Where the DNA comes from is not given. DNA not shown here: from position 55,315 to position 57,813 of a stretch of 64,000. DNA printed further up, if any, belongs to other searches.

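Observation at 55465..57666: Cytoplasmic reductive-dehalogenase-like protein with a duplicated domain, encoded next to the paa epoxidase operon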

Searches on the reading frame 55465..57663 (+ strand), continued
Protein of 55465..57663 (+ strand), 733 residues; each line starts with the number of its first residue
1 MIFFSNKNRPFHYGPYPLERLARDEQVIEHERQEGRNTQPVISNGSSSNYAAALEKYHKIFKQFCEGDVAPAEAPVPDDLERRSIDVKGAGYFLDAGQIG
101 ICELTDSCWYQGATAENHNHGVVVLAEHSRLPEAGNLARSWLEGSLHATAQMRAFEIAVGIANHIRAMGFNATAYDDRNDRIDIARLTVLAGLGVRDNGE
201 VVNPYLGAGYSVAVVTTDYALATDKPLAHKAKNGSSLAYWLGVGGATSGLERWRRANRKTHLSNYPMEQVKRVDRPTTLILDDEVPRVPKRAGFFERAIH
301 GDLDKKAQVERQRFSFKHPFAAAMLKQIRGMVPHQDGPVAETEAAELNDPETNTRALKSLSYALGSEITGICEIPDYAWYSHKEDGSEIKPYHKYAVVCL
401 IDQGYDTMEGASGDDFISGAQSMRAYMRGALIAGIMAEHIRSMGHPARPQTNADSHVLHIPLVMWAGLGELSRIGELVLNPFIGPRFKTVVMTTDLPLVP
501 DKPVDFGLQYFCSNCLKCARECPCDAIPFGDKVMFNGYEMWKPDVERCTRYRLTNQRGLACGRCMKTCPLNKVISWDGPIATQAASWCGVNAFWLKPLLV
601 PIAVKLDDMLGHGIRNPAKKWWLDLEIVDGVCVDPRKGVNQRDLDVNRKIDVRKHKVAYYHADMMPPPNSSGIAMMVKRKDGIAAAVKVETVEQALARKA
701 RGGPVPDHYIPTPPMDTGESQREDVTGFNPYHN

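Call 12: find_related_loci(query=A1, collection=genome_contigs, flank=10000)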
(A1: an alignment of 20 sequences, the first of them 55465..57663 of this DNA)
Query A1 (733 aa) in genome_contigs; peptide patterns used: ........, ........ (x = any residue, [..] = any of these).
526 stretches matched a pattern; 447 encode a relative of the query (tblastn E <= 1e-3); the best 80 are kept; 80 distinct loci.
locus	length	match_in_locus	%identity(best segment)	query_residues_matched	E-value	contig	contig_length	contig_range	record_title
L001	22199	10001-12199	99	1-733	0e+0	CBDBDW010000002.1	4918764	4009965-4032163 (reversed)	MAG: Gammaproteobacteria bacterium isolate 554e3a7e-5989-4f2a-9094-f6ca052332fc genome assembly, contig: contig_2, whole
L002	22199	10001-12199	96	1-733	0e+0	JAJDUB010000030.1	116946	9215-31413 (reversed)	MAG: Gammaproteobacteria bacterium isolate jk18x1bzbins.61 k141_341883, whole genome shotgun sequence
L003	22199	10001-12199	90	1-733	0e+0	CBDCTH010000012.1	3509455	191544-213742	MAG: Gammaproteobacteria bacterium isolate a8af13e8-0241-4292-a4be-8c867e9427f0 genome assembly, contig: contig_12, whol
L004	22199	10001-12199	90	1-733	0e+0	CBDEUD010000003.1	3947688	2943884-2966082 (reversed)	MAG: Gammaproteobacteria bacterium isolate 6e6111ba-c27c-4040-81f0-885b4b8a4f34 genome assembly, contig: contig_3, whole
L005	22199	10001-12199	91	1-733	0e+0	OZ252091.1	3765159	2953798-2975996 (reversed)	MAG: Gammaproteobacteria bacterium isolate f7934692-cb9f-4e17-b797-9e641a068a6d genome assembly, chromosome: 1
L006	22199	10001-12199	90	1-733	0e+0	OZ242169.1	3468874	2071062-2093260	MAG: Gammaproteobacteria bacterium isolate ff4940f8-66a3-454c-92a4-cb6e2abc23bc genome assembly, chromosome: 1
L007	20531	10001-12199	90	1-733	0e+0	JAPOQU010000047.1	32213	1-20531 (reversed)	MAG: Gammaproteobacteria bacterium isolate APA_bin_93 c_000000262393, whole genome shotgun sequence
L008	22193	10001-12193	90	1-731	0e+0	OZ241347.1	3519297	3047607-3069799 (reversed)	MAG: Gammaproteobacteria bacterium isolate 902cf1fa-e630-4afc-8fc8-97bfb37d8fab genome assembly, chromosome: 1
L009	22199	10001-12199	89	1-733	0e+0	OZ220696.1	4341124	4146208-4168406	MAG: Gammaproteobacteria bacterium isolate 0e11e2d6-1b48-4829-982c-b9eef2b3ec67 genome assembly, chromosome: 1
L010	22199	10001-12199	91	1-733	0e+0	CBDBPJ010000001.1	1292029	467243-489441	MAG: Gammaproteobacteria bacterium isolate bb6b15c1-335f-4c8a-84a7-a05bc1b1d3fd genome assembly, contig: contig_1, whole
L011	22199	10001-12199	89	1-733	0e+0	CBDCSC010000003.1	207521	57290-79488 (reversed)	MAG: Gammaproteobacteria bacterium isolate cf513f33-0391-49c8-bdd4-56b301b507bf genome assembly, contig: contig_3, whole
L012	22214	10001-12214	88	1-733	0e+0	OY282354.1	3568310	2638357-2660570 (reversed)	MAG: uncultured Gammaproteobacteria bacterium isolate b1fdf0bb-5270-493a-8425-87954a876b58 genome assembly, chromosome:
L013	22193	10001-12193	89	1-731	0e+0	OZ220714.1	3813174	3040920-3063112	MAG: Gammaproteobacteria bacterium isolate 1a8f7f40-8cb6-4f94-a6e0-ecd99667d799 genome assembly, chromosome: 1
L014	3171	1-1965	95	8-733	0e+0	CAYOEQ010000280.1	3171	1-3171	MAG TPA_asm: uncultured Enterobacteriaceae bacterium isolate SRP109090_co1_82 genome assembly, contig: NODE_46168_length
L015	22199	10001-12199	80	1-733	0e+0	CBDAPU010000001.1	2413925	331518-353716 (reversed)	MAG: Gammaproteobacteria bacterium isolate 3628a75d-2d1f-48c2-bb7e-2c568f54228a genome assembly, contig: contig_1, whole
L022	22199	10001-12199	76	1-733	0e+0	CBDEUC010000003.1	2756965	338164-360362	MAG: Gammaproteobacteria bacterium isolate 8e3bc6ce-b841-443b-bc1b-2004cf7c1c0e genome assembly, contig: contig_3, whole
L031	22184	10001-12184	66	1-727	0e+0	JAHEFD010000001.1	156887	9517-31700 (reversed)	MAG: Woeseiaceae bacterium isolate Ww310 NODE_35_length_156887_cov_16.358081, whole genome shotgun sequence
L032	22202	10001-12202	66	1-733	0e+0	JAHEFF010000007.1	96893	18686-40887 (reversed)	MAG: Woeseiaceae bacterium isolate Ww312 NODE_172_length_96893_cov_6.663787, whole genome shotgun sequence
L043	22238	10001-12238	82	1-732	0e+0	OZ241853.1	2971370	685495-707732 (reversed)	MAG: Gammaproteobacteria bacterium isolate 9f978ea2-b772-4466-b0fc-4a38a3b03b23 genome assembly, chromosome: 1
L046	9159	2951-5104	64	2-718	0e+0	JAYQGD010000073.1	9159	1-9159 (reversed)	MAG: Rhodospirillaceae bacterium isolate SD9007_COM_concoct_bins.tsv.163_sub NODE_4802_length_9159_cov_5.994288, whole g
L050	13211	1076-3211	66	1-712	0e+0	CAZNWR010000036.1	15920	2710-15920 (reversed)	MAG TPA_asm: uncultured Enterobacteriaceae bacterium isolate binchicken_co224_242 genome assembly, contig: NODE_3516_len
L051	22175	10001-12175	62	1-725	0e+0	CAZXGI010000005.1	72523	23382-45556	MAG TPA_asm: uncultured Rhodospirillaceae bacterium isolate SRP077602_co3_47 genome assembly, contig: NODE_237_length_72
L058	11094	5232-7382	63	6-723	0e+0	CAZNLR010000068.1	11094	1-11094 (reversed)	MAG TPA_asm: uncultured Rhodospirillaceae bacterium isolate SRP200020_co5_401 genome assembly, contig: NODE_9224_length_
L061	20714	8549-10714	61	1-724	0e+0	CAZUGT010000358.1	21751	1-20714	MAG TPA_asm: uncultured Rhodospirillaceae bacterium isolate SRP338948_co1_27 genome assembly, contig: k141_124446, whole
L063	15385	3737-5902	61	1-724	0e+0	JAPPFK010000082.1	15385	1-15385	MAG: Rhodospirillales bacterium isolate RHO1_bin_29 NODE_5617_length_15385_cov_5.721657, whole genome shotgun sequence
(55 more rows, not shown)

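Call 21: find_encoding_contigs(protein=P0022, flank=10000, max_places=2)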
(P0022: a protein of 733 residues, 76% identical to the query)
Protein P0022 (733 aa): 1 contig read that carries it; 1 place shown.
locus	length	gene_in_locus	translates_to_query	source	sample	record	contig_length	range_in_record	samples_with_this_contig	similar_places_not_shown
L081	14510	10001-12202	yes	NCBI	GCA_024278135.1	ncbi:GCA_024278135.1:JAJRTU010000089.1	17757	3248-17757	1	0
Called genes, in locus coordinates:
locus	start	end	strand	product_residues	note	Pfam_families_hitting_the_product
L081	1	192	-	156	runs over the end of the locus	-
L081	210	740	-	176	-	PF02975:Me-amine-dh_L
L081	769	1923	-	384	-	PF06433:Me-amine-dh_H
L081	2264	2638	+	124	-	PF12893:Lumazine_bd_2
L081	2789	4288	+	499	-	PF00293:NUDIX (faint), PF00753:Lactamase_B, PF12706:Lactamase_B_2 (faint), PF17778:WHD_BLACT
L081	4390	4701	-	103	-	-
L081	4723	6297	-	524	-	PF00890:FAD_binding_2 (faint), PF01593:Amino_oxidase, PF03486:HI0933_like (faint), PF07992:Pyr_redox_2 (faint), PF12831:FAD_oxidored (faint), PF13450:NAD_binding_8, PF01266:DAO (weak)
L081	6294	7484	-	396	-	PF00795:CN_hydrolase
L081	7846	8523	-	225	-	PF01841:Transglut_core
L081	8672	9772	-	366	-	PF00355:Rieske, PF19112:VanA_C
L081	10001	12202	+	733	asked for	PF12838:Fer4_7 (weak)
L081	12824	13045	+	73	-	-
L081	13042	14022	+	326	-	PF12838:Fer4_7, PF13484:Fer4_16 (faint)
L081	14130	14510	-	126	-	?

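Call 22: find_encoding_contigs(protein=P0032, flank=10000, max_places=2)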
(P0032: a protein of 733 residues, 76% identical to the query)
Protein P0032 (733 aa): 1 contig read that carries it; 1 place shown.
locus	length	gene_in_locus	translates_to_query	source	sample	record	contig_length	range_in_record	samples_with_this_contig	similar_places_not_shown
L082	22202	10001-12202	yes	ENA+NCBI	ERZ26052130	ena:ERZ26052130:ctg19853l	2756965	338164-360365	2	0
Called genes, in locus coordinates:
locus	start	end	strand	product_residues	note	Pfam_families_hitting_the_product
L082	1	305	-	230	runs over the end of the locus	PF02558:ApbA (weak), PF03446:NAD_binding_2 (weak), PF03807:F420_oxidored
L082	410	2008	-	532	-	PF00884:Sulfatase, PF01663:Phosphodiest (faint)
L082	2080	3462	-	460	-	PF01565:FAD_binding_4, PF08031:BBE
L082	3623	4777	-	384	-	PF00795:CN_hydrolase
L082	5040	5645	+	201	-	PF09347:DUF1989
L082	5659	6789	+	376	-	PF07690:MFS_1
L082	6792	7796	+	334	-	PF00491:Arginase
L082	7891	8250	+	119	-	PF04341:DUF485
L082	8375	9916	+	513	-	PF00474:SSF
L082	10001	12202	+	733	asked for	PF12838:Fer4_7 (weak)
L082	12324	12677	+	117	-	PF04341:DUF485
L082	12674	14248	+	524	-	PF00474:SSF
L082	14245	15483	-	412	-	PF00571:CBS (faint), PF01769:MgtE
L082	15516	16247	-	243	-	PF01925:TauE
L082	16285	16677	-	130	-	PF02962:CHMI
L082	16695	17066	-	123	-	PF13279:4HBT_2, PF03061:4HBT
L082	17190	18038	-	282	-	PF02900:LigB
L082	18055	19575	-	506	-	PF00171:Aldedh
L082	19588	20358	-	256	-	PF01557:FAA_hydrolase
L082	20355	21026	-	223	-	PF01557:FAA_hydrolase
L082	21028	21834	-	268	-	PF03328:HpcH_HpaI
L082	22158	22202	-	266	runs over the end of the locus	-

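Call 23: find_encoding_contigs(protein=P0066, flank=10000, max_places=2)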
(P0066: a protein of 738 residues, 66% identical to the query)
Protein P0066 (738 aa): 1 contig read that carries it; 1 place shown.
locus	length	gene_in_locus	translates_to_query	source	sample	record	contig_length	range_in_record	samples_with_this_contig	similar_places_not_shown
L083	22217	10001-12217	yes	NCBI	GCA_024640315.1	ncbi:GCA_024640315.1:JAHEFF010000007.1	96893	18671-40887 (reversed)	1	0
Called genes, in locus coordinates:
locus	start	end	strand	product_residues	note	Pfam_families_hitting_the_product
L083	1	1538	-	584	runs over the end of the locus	PF07969:Amidohydro_3, PF01979:Amidohydro_1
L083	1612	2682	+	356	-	PF04204:HTS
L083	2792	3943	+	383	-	PF01053:Cys_Met_Meta_PP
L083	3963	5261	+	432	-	PF01053:Cys_Met_Meta_PP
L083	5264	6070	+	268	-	PF00561:Abhydrolase_1, PF00975:Thioesterase (weak), PF12146:Hydrolase_4 (weak), PF12697:Abhydrolase_6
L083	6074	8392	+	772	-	PF02737:3HCDH_N, PF00725:3HCDH, PF00378:ECH_1, PF16113:ECH_2 (weak)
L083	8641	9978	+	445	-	PF00083:Sugar_tr, PF07690:MFS_1, PF06779:MFS_4, PF07690:MFS_1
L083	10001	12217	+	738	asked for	PF12838:Fer4_7 (weak)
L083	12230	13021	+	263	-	PF00293:NUDIX (faint)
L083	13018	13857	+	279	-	PF00753:Lactamase_B, PF17778:WHD_BLACT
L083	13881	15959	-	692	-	PF00378:ECH_1, PF16113:ECH_2, PF02737:3HCDH_N, PF00725:3HCDH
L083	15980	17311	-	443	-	PF01321:Creatinase_N, PF00557:Peptidase_M24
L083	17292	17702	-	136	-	PF00034:Cytochrom_C, PF13442:Cytochrome_CBB3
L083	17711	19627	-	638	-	PF02776:TPP_enzyme_N, PF02775:TPP_enzyme_C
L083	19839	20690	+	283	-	PF02900:LigB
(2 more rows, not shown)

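Call 28: search_protein_families(library=pfam, proteins=[L002:17255-18874:+, L005:3911-6295:-, L031:13752-15899:-, L031:3190-4485:+, L051:12358-13419:+, L046:5194-6207:+, L061:7172-8446:-, L063:9562-13032:+, L058:4198-5109:+, L032:12230-13018:+], max_evalue=0.00001)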
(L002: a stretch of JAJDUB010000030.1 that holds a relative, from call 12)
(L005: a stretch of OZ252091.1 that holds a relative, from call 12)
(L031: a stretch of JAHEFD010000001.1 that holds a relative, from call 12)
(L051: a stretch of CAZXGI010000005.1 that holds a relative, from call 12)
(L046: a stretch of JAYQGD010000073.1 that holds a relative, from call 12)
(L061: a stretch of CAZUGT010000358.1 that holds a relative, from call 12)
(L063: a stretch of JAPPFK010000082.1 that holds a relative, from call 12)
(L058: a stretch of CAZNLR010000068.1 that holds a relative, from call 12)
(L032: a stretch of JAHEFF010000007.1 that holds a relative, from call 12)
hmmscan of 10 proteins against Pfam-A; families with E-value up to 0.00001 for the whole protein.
L002:17255-18874:+ (540 aa): 2 families
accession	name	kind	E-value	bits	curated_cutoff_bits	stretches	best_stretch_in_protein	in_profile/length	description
PF00501.34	AMP-binding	-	6.8e-78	262.6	29.9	1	17-401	2-384/384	AMP-binding enzyme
PF13193.12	AMP-binding_C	-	4.8e-21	75.9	24.5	1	452-526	2-76/76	AMP-binding enzyme C-terminal domain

L005:3911-6295:- (794 aa): 2 families
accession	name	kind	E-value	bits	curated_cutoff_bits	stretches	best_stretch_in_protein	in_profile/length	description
PF00593.30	TonB_dep_Rec_b-barrel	-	9.4e-34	118.4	27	1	316-756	42-436/436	TonB dependent receptor-like, beta-barrel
PF07715.20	Plug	-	4.3e-13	50.1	23.9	1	41-149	2-106/107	TonB-dependent Receptor Plug Domain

L031:13752-15899:- (715 aa): 4 families
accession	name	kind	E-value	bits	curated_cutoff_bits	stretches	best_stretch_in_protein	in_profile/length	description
PF02737.24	3HCDH_N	-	8.6e-61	205.4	22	1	317-493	3-179/180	3-hydroxyacyl-CoA dehydrogenase, NAD binding domain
PF00378.25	ECH_1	-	3.5e-40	138.4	27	1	33-223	4-201/251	Enoyl-CoA hydratase/isomerase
PF00725.27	3HCDH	-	3.9e-32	111.1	22.1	2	496-588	1-97/97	3-hydroxyacyl-CoA dehydrogenase, C-terminal domain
PF16113.10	ECH_2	-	5.7e-23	82.4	27.2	1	45-210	12-186/335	Enoyl-CoA hydratase/isomerase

L031:3190-4485:+ (432 aa): 1 family
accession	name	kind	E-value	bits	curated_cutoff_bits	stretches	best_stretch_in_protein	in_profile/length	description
PF01053.26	Cys_Met_Meta_PP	-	3e-128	428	27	1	8-423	1-380/381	Cys/Met metabolism PLP-dependent enzyme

L051:12358-13419:+ (354 aa): 1 family
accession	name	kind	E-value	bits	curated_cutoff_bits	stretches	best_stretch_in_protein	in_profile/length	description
PF04909.20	Amidohydro_2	-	4.7e-47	161.6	26.4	1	29-353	1-288/289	Amidohydrolase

L046:5194-6207:+ (338 aa): 1 family
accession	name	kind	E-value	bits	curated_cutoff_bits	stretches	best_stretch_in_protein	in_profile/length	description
PF06089.17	Asparaginase_II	-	8.4e-102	340.9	25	1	11-331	1-321/322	L-asparaginase II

L061:7172-8446:- (424 aa): 2 families
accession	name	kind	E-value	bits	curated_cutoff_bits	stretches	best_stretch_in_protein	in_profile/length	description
PF01168.26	Ala_racemase_N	-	2.2e-21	77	24.1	1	71-298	1-218/220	Alanine racemase, N-terminal domain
PF14031.13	D-ser_dehydrat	-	2e-16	60.8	22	1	317-407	1-97/97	Putative serine dehydratase domain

L063:9562-13032:+ (1157 aa): 2 families
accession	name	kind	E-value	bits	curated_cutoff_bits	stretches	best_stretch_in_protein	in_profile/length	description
PF20169.3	DUF6537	-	1.6e-66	224.5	27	1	941-1140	2-202/203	Family of unknown function (DUF6537)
PF01558.24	POR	-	2.6e-18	67.2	27.4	1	728-915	1-172/173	Pyruvate ferredoxin/flavodoxin oxidoreductase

L058:4198-5109:+ (304 aa): 1 family
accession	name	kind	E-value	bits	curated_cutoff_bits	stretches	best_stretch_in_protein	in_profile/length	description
PF00892.27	EamA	-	3.3e-22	79.7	28.2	2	22-153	2-134/135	EamA-like transporter family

L032:12230-13018:+ (263 aa): 1 family
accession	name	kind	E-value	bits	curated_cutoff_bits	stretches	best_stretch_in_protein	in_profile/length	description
PF00293.34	NUDIX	-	2.1e-13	50.9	21.1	0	10-54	3-43/134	NUDIX domain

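Call 57: find_encoding_contigs(protein=window:55465-57663:+, flank=10000, max_places=3)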
Protein window:55465-57663:+ (733 aa): 1 contig read that carries it; 1 place shown.
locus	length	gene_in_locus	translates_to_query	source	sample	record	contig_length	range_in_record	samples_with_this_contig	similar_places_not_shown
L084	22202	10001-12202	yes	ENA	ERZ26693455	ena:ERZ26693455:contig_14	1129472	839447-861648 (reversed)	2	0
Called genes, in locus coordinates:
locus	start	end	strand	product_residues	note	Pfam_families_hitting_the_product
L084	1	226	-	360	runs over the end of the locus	PF03480:DctP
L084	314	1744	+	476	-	PF01425:Amidase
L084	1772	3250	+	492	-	PF00293:NUDIX, PF00753:Lactamase_B, PF17778:WHD_BLACT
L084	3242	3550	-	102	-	-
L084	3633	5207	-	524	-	PF00890:FAD_binding_2 (faint), PF00996:GDI (faint), PF01266:DAO (weak), PF01593:Amino_oxidase, PF03486:HI0933_like (faint), PF07992:Pyr_redox_2 (faint), PF13450:NAD_binding_8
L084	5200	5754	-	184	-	-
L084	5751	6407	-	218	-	PF00795:CN_hydrolase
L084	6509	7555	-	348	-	PF00355:Rieske, PF19112:VanA_C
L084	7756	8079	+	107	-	PF04341:DUF485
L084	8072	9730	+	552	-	PF00474:SSF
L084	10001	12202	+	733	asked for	PF12838:Fer4_7 (weak)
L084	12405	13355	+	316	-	PF05138:PaaA_PaaC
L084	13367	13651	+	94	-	PF06243:PaaB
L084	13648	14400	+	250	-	PF05138:PaaA_PaaC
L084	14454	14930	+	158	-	PF01883:FeS_assembly_P, PF23451:Zn_ribbon_PaaD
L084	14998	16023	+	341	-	PF00970:FAD_binding_6, PF08030:NAD_binding_6 (faint), PF00175:NAD_binding_1, PF00111:Fer2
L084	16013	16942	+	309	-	PF07848:PaaX, PF20803:PaaX_M, PF08223:PaaX_C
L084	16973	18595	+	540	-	PF00501:AMP-binding, PF13193:AMP-binding_C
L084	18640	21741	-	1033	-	PF18327:PRODH (weak), PF14850:Pro_dh-DNA_bdg, PF01619:Pro_dh, PF00171:Aldedh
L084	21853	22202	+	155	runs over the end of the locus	PF13404:HTH_AsnC-type, PF13412:HTH_24, PF01047:MarR (weak), PF01037:AsnC_trans_reg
